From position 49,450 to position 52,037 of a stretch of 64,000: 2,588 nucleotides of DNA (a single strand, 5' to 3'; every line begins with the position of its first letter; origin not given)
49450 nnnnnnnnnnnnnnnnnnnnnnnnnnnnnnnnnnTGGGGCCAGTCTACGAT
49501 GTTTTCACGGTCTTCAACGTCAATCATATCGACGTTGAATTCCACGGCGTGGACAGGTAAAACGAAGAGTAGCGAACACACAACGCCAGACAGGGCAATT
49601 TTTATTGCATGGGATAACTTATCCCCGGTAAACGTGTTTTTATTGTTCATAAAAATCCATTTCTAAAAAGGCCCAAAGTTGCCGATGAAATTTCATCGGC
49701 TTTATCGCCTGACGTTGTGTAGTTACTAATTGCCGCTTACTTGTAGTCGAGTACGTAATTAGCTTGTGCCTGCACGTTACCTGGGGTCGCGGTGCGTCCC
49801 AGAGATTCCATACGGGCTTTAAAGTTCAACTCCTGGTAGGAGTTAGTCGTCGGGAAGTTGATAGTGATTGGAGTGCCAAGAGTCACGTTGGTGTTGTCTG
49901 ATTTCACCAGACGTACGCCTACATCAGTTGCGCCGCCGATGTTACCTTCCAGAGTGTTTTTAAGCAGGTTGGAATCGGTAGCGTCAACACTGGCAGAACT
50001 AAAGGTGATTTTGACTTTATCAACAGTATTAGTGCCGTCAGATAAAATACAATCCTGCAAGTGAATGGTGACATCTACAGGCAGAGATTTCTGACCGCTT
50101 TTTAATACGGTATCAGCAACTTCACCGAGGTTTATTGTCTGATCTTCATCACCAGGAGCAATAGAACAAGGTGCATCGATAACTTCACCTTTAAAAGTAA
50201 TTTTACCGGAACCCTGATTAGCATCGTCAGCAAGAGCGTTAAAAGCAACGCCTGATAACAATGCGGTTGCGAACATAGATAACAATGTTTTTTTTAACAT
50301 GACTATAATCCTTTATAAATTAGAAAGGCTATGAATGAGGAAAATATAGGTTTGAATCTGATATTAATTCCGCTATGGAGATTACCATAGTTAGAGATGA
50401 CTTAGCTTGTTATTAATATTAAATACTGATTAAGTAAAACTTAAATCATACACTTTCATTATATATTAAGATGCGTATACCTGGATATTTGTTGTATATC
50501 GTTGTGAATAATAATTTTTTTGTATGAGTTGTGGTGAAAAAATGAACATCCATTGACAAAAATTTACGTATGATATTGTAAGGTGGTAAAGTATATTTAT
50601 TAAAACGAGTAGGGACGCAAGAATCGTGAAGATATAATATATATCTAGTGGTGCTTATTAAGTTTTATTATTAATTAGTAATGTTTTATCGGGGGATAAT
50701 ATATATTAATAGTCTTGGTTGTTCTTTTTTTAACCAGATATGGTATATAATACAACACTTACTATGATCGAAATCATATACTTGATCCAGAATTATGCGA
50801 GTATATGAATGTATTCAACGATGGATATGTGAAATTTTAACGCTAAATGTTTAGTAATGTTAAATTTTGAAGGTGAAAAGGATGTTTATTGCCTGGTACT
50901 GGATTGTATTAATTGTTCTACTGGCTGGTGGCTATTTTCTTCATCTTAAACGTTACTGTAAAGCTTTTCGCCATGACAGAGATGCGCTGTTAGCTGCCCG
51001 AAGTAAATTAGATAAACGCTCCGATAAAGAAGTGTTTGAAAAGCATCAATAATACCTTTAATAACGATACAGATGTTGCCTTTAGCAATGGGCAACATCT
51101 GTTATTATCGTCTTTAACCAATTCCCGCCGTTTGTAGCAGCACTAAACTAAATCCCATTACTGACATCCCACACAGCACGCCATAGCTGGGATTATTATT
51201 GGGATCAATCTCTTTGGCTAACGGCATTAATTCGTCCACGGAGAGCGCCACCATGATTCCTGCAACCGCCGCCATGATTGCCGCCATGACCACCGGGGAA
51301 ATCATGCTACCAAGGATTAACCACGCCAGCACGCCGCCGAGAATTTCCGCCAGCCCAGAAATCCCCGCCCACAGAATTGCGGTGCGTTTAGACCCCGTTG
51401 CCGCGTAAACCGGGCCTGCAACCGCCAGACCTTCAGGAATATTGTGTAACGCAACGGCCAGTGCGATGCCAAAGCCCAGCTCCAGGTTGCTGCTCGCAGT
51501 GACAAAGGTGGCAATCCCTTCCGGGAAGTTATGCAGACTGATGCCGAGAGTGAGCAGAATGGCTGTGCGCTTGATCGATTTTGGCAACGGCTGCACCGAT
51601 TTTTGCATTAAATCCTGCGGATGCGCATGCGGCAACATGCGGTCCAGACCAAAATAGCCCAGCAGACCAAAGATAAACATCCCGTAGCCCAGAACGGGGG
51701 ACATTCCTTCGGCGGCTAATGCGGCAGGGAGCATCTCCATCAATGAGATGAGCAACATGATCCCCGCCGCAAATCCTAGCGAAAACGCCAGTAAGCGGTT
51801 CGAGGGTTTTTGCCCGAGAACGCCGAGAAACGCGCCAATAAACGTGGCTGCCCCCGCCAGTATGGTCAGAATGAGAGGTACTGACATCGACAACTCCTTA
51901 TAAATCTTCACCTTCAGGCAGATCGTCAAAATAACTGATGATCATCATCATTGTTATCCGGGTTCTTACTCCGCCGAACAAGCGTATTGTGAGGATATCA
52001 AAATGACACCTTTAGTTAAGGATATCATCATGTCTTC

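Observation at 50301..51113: Strongly AT-rich 0.8-kb region upstream of the fimbrial operon, containing a 56-aa membrane-peptide ORF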

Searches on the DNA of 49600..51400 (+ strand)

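Call 4: search_dna_similar(query=window:50250-51150:+, collection=ecoli_genomes, mode=near, max_rows=20)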
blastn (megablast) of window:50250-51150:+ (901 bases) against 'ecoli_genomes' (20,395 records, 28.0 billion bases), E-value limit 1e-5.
Records with a match: 5329; places in all: 5333; records where one place covers at least 80% of the query: 991.
Genomes with a match: 5329 of 5426; with a place that covers at least 80% of the query: 991. Places per genome that has any: lowest 1, median 1, highest 2. On chromosomes: 5332 places; on plasmids: 1.
Best place of each record, by identity: >=99% 84; 95-99% 37; 90-95% 348; 80-90% 530; 60-80% 4330.
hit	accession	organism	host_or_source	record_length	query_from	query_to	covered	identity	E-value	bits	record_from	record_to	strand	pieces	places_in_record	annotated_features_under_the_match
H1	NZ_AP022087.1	Escherichia coli strain WP4-S18-ESBL-07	-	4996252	1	901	100%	100.0%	0e+0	1664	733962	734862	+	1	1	hypothetical protein | fimbrial-like protein | zupT: zinc transporter ZupT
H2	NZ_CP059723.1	Escherichia coli strain BUCT2930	Paguma larvata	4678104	1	901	100%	100.0%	0e+0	1664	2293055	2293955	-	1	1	hypothetical protein | fimbrial-like protein | zupT: zinc transporter ZupT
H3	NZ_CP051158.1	Escherichia coli strain 17MR471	missing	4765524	1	901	100%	100.0%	0e+0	1664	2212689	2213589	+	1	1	hypothetical protein | fimbrial-like protein | zupT: zinc transporter ZupT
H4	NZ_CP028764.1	Escherichia coli strain A10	wood-wren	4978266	1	901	100%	100.0%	0e+0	1664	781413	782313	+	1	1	hypothetical protein | fimbrial-like protein | zupT: zinc transporter ZupT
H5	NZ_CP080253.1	Escherichia coli strain PC6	pig fecal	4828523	1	901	100%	100.0%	0e+0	1664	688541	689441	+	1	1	hypothetical protein | fimbrial-like protein | zupT: zinc transporter ZupT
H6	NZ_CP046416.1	Escherichia coli strain LZYWN_4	swine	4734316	1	901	100%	100.0%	0e+0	1664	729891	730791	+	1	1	hypothetical protein | fimbrial-like protein | zupT: zinc transporter ZupT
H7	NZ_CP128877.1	Escherichia coli strain TUM14759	Homo sapiens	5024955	1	901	100%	100.0%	0e+0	1664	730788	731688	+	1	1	hypothetical protein | fimbrial-like protein | zupT: zinc transporter ZupT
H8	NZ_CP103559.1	Escherichia coli strain 3059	Homo sapiens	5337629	1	901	100%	100.0%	0e+0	1664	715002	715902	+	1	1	hypothetical protein | fimbrial-like protein | zupT: zinc transporter ZupT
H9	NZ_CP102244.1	Escherichia coli O7:H15 strain ST70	Homo sapiens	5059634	1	901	100%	100.0%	0e+0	1664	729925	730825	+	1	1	hypothetical protein | fimbrial-like protein | zupT: zinc transporter ZupT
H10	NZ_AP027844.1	Escherichia coli strain 2017.18.02CC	Homo sapiens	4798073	1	901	100%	100.0%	0e+0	1664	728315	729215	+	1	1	hypothetical protein | fimbrial-like protein | zupT: zinc transporter ZupT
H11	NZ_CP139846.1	Escherichia coli strain Nord58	Homo sapiens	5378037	1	901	100%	100.0%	0e+0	1664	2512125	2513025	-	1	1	hypothetical protein | fimbrial-like protein | zupT: zinc transporter ZupT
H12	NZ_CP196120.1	Escherichia coli strain B19695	Homo sapiens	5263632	1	901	100%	100.0%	0e+0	1664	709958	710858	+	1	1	hypothetical protein | fimbrial-like protein | zupT: zinc transporter ZupT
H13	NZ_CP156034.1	Escherichia coli strain DP051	Homo sapiens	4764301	1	901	100%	100.0%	0e+0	1664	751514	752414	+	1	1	hypothetical protein | fimbrial-like protein | zupT: zinc transporter ZupT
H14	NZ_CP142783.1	Escherichia coli strain SX12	Sheep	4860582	1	901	100%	100.0%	0e+0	1664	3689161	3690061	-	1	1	hypothetical protein | fimbrial-like protein | zupT: zinc transporter ZupT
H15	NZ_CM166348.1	Escherichia coli strain CH4796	Homo sapiens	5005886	1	901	100%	100.0%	0e+0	1664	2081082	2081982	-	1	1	hypothetical protein | fimbrial-like protein | zupT: zinc transporter ZupT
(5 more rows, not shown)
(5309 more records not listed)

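Call 7: get_annotated_region(hit=H1, flank=3000)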
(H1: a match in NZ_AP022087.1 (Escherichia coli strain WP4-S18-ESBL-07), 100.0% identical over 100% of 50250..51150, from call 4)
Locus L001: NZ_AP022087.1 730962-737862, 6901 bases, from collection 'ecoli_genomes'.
description: Escherichia coli strain WP4-S18-ESBL-07 chromosome, complete genome
organism: Escherichia coli strain WP4-S18-ESBL-07 (NCBI taxid 562)
replicon: chromosome; assembly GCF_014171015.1
host: -; source: -; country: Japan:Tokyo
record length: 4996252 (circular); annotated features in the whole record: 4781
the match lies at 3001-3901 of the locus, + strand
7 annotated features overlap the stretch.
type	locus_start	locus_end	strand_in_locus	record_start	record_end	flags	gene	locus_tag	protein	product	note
CDS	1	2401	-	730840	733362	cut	-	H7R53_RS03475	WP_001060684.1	fimbria/pilus outer membrane usher protein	-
CDS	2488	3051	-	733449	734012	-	-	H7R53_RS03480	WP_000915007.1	fimbrial-like protein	-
CDS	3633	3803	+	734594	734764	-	-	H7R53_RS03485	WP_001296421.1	hypothetical protein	-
CDS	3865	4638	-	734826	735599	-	zupT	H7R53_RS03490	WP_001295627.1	zinc transporter ZupT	-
CDS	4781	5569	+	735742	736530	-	ygiD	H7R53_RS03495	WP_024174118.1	4,5-DOPA dioxygenase extradiol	-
CDS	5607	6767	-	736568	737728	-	ygiC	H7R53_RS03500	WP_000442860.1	glutathionylspermidine synthase family protein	-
CDS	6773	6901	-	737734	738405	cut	ygiB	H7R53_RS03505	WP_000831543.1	DUF1190 family protein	-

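Call 8: search_dna_similar(query=window:50301-51113:+, collection=ecoli_genomes, mode=distant, max_rows=40, rows=spread)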
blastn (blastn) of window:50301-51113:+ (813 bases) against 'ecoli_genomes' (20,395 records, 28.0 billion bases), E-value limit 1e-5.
Records with a match: 5425; places in all: 5429; records where one place covers at least 80% of the query: 991.
Genomes with a match: 5425 of 5426; with a place that covers at least 80% of the query: 991. Places per genome that has any: lowest 1, median 1, highest 2. On chromosomes: 5428 places; on plasmids: 1.
Best place of each record, by identity: >=99% 81; 95-99% 34; 90-95% 130; 80-90% 5135; 60-80% 45.
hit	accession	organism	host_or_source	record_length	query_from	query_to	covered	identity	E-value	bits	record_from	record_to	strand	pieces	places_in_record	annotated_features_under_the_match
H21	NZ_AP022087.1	Escherichia coli strain WP4-S18-ESBL-07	-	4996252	1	813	100%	100.0%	0e+0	1467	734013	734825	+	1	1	hypothetical protein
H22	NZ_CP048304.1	Escherichia coli strain 9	environment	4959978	1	813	100%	90.2%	0e+0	1109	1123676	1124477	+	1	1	hypothetical protein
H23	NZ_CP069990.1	Escherichia coli strain FDAARGOS_1304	Homo sapiens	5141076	1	813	100%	90.0%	0e+0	1100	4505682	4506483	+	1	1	hypothetical protein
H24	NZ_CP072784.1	Escherichia coli strain JA0266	not applicable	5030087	1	813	100%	89.7%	0e+0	1091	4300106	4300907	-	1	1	hypothetical protein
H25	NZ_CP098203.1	Escherichia coli strain Z0117EC0055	Canis lupus familiaris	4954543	1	813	100%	81.6%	0e+0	737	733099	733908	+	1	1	hypothetical protein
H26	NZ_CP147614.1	Escherichia coli strain GN05652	Homo sapiens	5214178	1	813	100%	81.6%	0e+0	737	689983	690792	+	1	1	hypothetical protein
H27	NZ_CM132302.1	Escherichia coli strain 2020C08-115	Homo sapiens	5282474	1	813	100%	81.6%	0e+0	737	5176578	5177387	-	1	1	hypothetical protein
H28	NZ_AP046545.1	Escherichia coli strain SK1402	Homo sapiens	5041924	1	813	100%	81.6%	0e+0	737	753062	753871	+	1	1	hypothetical protein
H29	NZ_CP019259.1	Escherichia coli strain 13C1065T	chicken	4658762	463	689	28%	81.6%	3e-51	212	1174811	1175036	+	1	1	yqiD: protein YqiD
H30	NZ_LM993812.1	Escherichia coli strain K-12 substr. HMS174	-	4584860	463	689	28%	81.6%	3e-51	212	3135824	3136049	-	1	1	yqiD: protein YqiD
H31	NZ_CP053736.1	Escherichia coli strain CP8-3_Sichuan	pig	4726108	463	689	28%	81.6%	3e-51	212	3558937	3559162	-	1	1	yqiD: protein YqiD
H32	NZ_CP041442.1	Escherichia coli strain YPE12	Pork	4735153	463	689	28%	81.6%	3e-51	212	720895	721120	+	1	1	yqiD: protein YqiD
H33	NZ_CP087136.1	Escherichia coli strain JW5503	the tolC deletion strain of the Keio ...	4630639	463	689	28%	81.6%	3e-51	212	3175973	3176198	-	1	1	yqiD: protein YqiD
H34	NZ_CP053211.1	Escherichia coli strain QDFD216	dog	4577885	463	689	28%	81.6%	3e-51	212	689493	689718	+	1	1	yqiD: protein YqiD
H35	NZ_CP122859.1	Escherichia coli strain ETEC1720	Sus scrofa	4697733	463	689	28%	81.6%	3e-51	212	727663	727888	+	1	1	yqiD: protein YqiD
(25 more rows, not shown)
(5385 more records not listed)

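Call 9: get_annotated_region(hit=H30, flank=2500)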
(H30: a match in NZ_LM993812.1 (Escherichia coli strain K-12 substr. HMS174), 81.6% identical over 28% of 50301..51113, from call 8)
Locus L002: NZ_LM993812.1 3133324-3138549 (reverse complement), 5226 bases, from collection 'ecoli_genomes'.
description: Escherichia coli strain K-12 substr. HMS174 chromosome 1, complete sequence
organism: Escherichia coli strain K-12 substr. HMS174 (NCBI taxid 562)
replicon: chromosome; assembly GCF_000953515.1
host: -; source: -; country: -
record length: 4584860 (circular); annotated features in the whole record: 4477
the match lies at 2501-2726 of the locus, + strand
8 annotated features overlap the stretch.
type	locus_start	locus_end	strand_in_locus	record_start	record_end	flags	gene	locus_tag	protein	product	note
CDS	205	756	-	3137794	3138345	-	ygiL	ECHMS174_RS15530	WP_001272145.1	fimbrial-like protein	-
CDS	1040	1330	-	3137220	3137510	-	ubiK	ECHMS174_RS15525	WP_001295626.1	ubiquinone biosynthesis accessory factor UbiK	-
riboswitch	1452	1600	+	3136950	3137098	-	-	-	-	riboswitch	FMN riboswitch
CDS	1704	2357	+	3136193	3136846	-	ribB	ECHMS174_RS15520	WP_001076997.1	3,4-dihydroxy-2-butanone-4-phosphate synthase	-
CDS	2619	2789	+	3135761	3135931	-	yqiD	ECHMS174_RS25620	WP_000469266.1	protein YqiD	-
CDS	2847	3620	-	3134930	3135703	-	zupT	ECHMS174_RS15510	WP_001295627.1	zinc transporter ZupT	-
CDS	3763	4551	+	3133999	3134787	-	ygiD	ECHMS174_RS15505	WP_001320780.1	4,5-DOPA dioxygenase extradiol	-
CDS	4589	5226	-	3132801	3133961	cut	ygiC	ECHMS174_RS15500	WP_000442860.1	glutathionylspermidine synthase family protein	-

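Call 10: get_annotated_region(hit=H25, flank=2500)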
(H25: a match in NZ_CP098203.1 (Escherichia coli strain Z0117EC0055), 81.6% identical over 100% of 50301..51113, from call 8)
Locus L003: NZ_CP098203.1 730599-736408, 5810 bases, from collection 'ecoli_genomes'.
description: Escherichia coli strain Z0117EC0055 chromosome, complete genome
organism: Escherichia coli strain Z0117EC0055 (NCBI taxid 562)
replicon: chromosome; assembly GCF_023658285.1
host: Canis lupus familiaris; source: -; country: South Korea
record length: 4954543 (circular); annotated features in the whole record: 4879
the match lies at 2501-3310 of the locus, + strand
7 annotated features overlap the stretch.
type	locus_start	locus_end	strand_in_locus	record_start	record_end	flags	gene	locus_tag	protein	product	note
CDS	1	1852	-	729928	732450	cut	-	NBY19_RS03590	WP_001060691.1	fimbria/pilus outer membrane usher protein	-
CDS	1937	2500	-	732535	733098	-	-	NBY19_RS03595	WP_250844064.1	fimbrial-like protein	-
CDS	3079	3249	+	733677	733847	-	-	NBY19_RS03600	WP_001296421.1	hypothetical protein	-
CDS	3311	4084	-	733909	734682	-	zupT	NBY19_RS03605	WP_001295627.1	zinc transporter ZupT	-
CDS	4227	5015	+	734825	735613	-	ygiD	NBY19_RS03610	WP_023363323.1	4,5-DOPA dioxygenase extradiol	-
CDS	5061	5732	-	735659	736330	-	dsbI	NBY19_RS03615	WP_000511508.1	protein-disulfide oxidoreductase DsbI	-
CDS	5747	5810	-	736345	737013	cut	-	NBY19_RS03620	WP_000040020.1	thiol:disulfide interchange protein DsbA/DsbL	-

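Call 11: get_annotated_region(hit=H22, flank=2500)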
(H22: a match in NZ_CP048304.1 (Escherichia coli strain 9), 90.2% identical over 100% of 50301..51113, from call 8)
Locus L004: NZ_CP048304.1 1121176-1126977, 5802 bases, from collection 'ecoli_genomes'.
description: Escherichia coli strain 9 chromosome, complete genome
organism: Escherichia coli strain 9 (NCBI taxid 562)
replicon: chromosome; assembly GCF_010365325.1
host: -; source: environment; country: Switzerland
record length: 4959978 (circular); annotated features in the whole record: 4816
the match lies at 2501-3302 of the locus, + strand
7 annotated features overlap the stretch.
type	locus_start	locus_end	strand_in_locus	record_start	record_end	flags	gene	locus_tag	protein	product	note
CDS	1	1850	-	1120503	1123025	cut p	-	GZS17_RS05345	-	fimbria/pilus outer membrane usher protein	internal stop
CDS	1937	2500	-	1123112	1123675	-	-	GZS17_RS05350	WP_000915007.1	fimbrial-like protein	-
CDS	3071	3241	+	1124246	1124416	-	-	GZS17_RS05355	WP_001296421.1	hypothetical protein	-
CDS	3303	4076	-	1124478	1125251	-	zupT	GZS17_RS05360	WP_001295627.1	zinc transporter ZupT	-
CDS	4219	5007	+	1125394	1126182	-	ygiD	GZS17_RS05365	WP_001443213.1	4,5-DOPA dioxygenase extradiol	-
CDS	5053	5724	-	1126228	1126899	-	dsbI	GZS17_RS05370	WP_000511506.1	protein-disulfide oxidoreductase DsbI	-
CDS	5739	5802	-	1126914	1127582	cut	-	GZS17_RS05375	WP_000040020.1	thiol:disulfide interchange protein DsbA/DsbL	-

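Call 22: search_rna_families(source=window, start=49600, end=51400, threshold=evalue, max_evalue=1)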
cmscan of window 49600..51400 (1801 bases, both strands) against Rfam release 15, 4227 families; matches with E-value up to 1: 2.
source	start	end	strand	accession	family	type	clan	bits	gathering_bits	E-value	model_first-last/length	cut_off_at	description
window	49678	49786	-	RF03007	Mahella-1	Gene; sRNA;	-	21.8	70.7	0.16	1-114/114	no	Mahella-1 RNA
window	50787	50903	+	RF01295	SCARNA7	Gene; snRNA; snoRNA; scaRNA;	-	15.5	65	0.39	1-330/330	no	Small Cajal body-specific RNA 7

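Call 48: search_dna_similar(query=window:50380-50760:+, collection=ecoli_genomes, mode=distant, max_rows=40, rows=spread, max_evalue=0.001)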
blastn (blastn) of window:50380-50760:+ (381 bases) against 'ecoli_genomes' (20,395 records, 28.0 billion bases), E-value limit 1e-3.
Records with a match: 992; places in all: 992; records where one place covers at least 80% of the query: 476.
Genomes with a match: 992 of 5426; with a place that covers at least 80% of the query: 476. Places per genome that has any: lowest 1, median 1, highest 1. On chromosomes: 991 places; on plasmids: 1.
Best place of each record, by identity: >=99% 51; 95-99% 30; 90-95% 33; 80-90% 351; 60-80% 527.
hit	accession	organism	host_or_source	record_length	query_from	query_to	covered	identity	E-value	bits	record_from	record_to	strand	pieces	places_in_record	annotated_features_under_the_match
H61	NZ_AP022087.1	Escherichia coli strain WP4-S18-ESBL-07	-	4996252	1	381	100%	100.0%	0e+0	688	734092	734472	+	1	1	none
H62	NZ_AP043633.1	Escherichia coli strain AST240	Homo sapiens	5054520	1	381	100%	99.7%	0e+0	683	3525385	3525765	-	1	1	none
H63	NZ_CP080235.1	Escherichia coli O139:H1 strain W13-16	Sus scrofa scrofa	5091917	1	381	100%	99.0%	0e+0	670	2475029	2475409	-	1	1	none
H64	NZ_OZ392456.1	Escherichia coli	not applicable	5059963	1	381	100%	98.7%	0e+0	665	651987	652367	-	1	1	none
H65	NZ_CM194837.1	Escherichia coli strain MS1685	Gallus gallus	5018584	1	381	100%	94.8%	8e-168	598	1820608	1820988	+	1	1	none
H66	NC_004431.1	Escherichia coli CFT073 strain CFT073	-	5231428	2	381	100%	84.1%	3e-110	407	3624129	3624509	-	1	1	none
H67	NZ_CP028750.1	Escherichia coli strain A25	monkey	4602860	2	381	100%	84.1%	3e-110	407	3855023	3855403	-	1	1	none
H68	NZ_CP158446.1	Escherichia coli strain CFT073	Homo sapiens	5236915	2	381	100%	84.1%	3e-110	407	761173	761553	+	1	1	none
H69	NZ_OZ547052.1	Escherichia coli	Homo sapiens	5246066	2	381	100%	84.1%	3e-110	407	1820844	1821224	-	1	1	none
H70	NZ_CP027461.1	Escherichia coli strain 95-3322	missing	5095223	2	381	100%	83.9%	1e-108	401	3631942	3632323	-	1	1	none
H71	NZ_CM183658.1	Escherichia coli strain GmF046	Homo sapiens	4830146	2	381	100%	83.8%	3e-109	403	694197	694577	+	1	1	none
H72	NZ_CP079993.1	Escherichia coli strain EV36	laboratory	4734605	2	381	100%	83.6%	1e-107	398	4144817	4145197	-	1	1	none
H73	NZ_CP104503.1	Escherichia coli strain E1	Poultry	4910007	2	381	100%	83.6%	1e-107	398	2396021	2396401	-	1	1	none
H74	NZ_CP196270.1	Escherichia coli strain AH20K059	Homo sapiens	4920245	2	381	100%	83.6%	1e-107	398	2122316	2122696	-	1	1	none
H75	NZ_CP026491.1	Escherichia coli strain HS13-1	Homo sapiens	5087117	2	381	100%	83.5%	4e-108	400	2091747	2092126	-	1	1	none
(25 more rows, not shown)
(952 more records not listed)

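Call 59: get_annotated_region(hit=H66, flank=1500)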
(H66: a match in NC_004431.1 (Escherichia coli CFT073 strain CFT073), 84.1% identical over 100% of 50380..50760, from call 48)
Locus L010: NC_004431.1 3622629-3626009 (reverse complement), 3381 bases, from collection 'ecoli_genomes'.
description: Escherichia coli CFT073, complete sequence
organism: Escherichia coli CFT073 strain CFT073 (NCBI taxid 199310)
replicon: chromosome; assembly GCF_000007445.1
host: -; source: -; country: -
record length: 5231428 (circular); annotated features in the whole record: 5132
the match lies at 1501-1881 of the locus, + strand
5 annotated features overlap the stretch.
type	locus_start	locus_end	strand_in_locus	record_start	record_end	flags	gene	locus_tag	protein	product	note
CDS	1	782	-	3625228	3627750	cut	-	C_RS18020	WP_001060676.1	fimbria/pilus outer membrane usher protein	-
CDS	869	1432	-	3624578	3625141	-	-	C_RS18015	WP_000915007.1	fimbrial-like protein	-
CDS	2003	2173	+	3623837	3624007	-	-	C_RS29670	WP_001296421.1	hypothetical protein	-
CDS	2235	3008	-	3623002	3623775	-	zupT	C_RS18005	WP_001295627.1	zinc transporter ZupT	-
CDS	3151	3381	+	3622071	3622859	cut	ygiD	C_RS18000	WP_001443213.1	4,5-DOPA dioxygenase extradiol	-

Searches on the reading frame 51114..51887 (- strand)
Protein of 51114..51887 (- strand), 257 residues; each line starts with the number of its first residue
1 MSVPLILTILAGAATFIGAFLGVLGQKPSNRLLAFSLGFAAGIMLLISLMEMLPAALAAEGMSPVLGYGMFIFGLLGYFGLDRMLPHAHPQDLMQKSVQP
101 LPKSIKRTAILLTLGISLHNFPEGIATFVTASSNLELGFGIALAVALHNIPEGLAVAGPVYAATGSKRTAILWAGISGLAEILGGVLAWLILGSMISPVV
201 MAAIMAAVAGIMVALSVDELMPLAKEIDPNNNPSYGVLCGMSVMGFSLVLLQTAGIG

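Call 5: search_protein_families(library=ncbifam, proteins=[window:51114-51887:-], max_evalue=0.1)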
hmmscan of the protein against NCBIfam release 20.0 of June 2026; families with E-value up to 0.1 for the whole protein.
window:51114-51887:- (257 aa): 2 families
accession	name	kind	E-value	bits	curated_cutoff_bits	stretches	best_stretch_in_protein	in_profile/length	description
NF003243.0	PRK04201.1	equivalog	4e-111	370.5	252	1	1-252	5-266/266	zinc transporter ZupT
NF003425.0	PRK04897.1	equivalog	0.026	13.7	355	1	165-234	9-81/298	zinc metalloprotease HtpX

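Call 6: search_protein_families(library=pfam, proteins=[window:51114-51887:-], max_evalue=0.1)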
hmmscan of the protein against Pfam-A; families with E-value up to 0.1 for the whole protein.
window:51114-51887:- (257 aa): 1 family
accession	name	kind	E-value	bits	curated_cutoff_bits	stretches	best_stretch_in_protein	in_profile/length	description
PF02535.28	Zip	-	1.9e-38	133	35.1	2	99-246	168-321/323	ZIP Zinc transporter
